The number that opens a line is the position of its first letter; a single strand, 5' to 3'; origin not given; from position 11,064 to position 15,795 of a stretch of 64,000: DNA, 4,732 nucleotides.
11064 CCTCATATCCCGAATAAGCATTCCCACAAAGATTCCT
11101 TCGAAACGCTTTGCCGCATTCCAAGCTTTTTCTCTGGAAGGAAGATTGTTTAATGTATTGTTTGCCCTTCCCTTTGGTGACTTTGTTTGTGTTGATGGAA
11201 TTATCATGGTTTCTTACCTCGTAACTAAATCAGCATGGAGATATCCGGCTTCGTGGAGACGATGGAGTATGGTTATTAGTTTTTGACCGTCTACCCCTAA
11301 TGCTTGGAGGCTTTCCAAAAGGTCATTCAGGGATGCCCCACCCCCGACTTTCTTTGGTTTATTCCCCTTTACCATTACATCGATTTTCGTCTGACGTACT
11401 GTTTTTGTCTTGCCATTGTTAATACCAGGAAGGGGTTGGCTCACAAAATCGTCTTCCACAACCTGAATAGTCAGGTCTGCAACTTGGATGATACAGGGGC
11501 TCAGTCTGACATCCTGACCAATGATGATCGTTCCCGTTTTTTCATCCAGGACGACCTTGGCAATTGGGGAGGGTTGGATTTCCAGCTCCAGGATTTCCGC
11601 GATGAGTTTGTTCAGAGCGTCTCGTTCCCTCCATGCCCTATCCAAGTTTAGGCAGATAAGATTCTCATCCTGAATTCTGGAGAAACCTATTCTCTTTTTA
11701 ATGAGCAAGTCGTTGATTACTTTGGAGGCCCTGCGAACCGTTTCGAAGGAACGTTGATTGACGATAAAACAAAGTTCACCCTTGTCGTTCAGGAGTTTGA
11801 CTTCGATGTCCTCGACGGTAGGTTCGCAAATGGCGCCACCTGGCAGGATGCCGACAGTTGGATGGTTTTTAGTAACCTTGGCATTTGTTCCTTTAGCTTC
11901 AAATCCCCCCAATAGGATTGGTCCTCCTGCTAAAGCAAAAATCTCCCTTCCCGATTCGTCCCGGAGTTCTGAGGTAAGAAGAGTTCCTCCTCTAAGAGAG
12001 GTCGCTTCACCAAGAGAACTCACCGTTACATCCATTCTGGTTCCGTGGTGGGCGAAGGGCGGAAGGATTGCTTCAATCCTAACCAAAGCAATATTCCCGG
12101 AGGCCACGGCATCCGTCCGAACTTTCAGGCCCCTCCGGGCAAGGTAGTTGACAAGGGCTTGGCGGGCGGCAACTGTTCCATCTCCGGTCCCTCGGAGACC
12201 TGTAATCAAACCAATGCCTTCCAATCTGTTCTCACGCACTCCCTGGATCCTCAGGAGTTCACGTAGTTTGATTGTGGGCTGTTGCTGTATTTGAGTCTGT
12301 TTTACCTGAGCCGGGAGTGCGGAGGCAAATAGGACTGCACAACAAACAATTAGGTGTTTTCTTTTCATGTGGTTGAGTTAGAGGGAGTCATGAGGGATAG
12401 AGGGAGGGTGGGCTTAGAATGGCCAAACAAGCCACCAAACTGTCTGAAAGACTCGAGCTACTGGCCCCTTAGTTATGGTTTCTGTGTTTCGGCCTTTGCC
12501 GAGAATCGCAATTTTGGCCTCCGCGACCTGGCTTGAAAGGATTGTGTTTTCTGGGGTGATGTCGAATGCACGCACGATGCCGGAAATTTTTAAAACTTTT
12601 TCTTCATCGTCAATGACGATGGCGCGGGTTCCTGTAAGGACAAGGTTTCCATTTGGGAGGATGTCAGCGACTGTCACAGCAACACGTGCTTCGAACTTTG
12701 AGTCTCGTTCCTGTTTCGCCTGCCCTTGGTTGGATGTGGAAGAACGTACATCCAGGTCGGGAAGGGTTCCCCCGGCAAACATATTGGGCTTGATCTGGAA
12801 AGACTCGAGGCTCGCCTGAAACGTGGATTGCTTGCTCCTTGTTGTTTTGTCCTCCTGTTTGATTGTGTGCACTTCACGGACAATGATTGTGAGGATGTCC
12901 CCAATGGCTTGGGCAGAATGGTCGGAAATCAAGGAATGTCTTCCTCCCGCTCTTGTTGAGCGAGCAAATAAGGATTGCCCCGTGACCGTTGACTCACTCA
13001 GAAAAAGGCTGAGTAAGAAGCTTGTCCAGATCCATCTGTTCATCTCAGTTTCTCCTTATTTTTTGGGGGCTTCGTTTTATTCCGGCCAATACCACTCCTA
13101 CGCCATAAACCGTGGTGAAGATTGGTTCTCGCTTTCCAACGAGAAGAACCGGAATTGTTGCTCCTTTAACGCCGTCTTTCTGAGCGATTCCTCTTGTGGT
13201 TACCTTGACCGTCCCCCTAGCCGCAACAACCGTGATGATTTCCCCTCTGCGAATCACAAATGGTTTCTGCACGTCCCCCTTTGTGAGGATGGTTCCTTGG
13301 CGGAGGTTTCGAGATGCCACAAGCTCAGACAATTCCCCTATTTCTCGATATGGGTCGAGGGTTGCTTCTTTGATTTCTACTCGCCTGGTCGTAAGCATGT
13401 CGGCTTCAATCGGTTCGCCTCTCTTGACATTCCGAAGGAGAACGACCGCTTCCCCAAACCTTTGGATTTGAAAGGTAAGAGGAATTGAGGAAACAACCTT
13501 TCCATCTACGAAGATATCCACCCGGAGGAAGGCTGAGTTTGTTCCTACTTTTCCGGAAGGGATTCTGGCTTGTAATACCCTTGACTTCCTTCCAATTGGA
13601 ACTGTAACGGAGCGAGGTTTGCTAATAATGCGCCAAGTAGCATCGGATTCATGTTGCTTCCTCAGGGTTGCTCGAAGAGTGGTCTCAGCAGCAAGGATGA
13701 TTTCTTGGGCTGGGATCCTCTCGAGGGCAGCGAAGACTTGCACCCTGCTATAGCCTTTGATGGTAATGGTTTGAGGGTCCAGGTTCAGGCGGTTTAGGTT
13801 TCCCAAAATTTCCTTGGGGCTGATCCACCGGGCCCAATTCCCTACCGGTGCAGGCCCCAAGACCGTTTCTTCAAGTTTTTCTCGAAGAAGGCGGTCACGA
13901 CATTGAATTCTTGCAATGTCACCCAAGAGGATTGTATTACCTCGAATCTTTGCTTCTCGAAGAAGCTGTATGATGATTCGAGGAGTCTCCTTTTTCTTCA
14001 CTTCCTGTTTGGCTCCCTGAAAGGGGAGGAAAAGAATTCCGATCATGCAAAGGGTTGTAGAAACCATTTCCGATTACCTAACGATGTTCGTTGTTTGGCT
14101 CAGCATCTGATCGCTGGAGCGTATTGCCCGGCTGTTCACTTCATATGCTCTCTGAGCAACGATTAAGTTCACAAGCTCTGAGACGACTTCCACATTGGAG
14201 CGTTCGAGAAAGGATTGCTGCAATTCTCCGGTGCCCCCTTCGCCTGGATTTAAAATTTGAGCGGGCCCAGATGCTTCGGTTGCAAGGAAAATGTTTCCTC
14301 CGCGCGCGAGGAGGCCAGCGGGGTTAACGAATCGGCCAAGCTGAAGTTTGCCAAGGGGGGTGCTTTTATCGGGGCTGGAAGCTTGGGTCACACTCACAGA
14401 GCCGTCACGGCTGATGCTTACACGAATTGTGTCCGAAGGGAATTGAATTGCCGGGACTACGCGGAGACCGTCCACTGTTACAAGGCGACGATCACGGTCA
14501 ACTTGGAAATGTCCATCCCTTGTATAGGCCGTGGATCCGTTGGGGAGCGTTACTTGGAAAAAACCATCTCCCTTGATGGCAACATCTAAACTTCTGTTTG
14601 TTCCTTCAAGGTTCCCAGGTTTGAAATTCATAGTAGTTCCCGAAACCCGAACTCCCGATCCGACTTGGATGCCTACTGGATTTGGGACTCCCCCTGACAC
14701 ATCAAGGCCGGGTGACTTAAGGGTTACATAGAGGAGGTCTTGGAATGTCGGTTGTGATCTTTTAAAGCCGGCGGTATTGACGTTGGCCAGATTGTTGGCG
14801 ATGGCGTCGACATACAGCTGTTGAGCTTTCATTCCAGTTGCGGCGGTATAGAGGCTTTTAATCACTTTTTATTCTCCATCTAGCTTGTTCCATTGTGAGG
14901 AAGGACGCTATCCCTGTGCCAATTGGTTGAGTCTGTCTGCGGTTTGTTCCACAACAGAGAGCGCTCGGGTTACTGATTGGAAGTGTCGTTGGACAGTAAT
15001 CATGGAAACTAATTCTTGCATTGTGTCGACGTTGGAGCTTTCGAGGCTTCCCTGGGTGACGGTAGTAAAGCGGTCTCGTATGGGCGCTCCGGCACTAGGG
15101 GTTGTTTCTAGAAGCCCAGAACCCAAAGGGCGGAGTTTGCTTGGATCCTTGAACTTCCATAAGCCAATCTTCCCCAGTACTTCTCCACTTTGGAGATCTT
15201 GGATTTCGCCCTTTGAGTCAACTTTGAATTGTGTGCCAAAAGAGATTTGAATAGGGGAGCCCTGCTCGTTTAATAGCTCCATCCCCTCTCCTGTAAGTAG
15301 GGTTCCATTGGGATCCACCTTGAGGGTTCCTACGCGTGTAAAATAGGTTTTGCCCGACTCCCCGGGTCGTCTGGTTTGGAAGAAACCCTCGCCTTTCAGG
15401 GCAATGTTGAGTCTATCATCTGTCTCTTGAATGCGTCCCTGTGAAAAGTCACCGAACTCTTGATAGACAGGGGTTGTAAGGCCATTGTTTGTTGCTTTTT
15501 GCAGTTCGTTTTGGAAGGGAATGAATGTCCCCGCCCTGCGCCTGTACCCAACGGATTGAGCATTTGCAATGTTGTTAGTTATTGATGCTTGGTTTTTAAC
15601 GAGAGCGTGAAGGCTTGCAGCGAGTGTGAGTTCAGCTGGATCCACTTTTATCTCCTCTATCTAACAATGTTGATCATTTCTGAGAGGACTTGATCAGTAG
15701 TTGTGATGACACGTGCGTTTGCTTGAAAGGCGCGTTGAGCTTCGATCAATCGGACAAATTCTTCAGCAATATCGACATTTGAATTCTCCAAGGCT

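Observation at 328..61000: Oriented, hyper-abundant word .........(AT) written through genes in all three reading frames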

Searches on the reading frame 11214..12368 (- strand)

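Call 34: search_protein_families(library=pfam, proteins=[window:11214-12368:-])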
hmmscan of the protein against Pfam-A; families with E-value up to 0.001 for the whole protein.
window:11214-12368:- (384 aa): 1 family
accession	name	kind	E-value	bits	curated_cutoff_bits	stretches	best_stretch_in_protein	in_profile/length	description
PF02119.21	FlgI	-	1.9e-88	297.1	25.3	1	34-382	1-342/343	Flagellar P-ring protein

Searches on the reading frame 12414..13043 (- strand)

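Call 35: search_protein_families(library=pfam, proteins=[window:12414-13043:-])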
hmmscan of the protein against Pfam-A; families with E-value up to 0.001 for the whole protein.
window:12414-13043:- (209 aa): 1 family
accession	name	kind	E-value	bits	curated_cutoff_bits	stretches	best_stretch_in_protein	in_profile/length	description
PF02107.21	FlgH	-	9.9e-43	146.2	27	1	22-203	4-171/172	Flagellar L-ring protein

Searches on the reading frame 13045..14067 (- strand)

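Call 35: search_protein_families(library=pfam, proteins=[window:13045-14067:-])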
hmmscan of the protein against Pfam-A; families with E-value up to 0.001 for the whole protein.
window:13045-14067:- (340 aa): 2 families
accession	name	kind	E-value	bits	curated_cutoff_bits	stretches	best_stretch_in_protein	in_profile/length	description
PF13144.11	ChapFlgA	-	1.9e-18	67.1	23.8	1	206-324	2-118/122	Chaperone for flagella basal body P-ring formation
PF08666.17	SAF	-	9.1e-08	33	21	1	207-266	3-62/63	SAF domain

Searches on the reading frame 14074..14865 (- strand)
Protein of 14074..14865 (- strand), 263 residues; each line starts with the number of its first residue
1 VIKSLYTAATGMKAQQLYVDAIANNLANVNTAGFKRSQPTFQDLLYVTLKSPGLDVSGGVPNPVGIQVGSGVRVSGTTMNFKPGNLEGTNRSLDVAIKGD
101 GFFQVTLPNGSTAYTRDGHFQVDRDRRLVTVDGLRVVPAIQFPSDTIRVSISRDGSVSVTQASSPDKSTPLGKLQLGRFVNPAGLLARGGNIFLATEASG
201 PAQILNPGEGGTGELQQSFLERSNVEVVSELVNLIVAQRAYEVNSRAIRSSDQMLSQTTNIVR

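Call 35: search_protein_families(library=pfam, proteins=[window:14074-14865:-])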
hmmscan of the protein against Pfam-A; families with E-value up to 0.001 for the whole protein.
window:14074-14865:- (263 aa): 3 families
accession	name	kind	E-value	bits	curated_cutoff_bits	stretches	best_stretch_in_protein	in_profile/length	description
PF22692.1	LlgE_F_G_D1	-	3.2e-25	88.5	27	1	96-159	1-64/64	Flagellar hook protein FlgE/F/G D1 domain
PF06429.18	Flg_bbr_C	-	2.4e-17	62.6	23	1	216-261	1-46/46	Flagellar basal body rod FlgEFG protein C-terminal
PF00460.25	Flg_bb_rod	-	8.5e-11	42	20.7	1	5-35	1-31/31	Flagella basal body rod protein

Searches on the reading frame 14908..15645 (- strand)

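Call 35: search_protein_families(library=pfam, proteins=[window:14908-15645:-])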
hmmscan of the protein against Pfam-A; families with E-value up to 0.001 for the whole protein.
window:14908-15645:- (245 aa): 2 families
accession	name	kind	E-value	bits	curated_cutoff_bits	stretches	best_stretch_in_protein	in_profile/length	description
PF06429.18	Flg_bbr_C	-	3.1e-14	52.7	23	1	198-242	2-46/46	Flagellar basal body rod FlgEFG protein C-terminal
PF22692.1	LlgE_F_G_D1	-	8.3e-12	45.5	27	1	82-149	1-63/64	Flagellar hook protein FlgE/F/G D1 domain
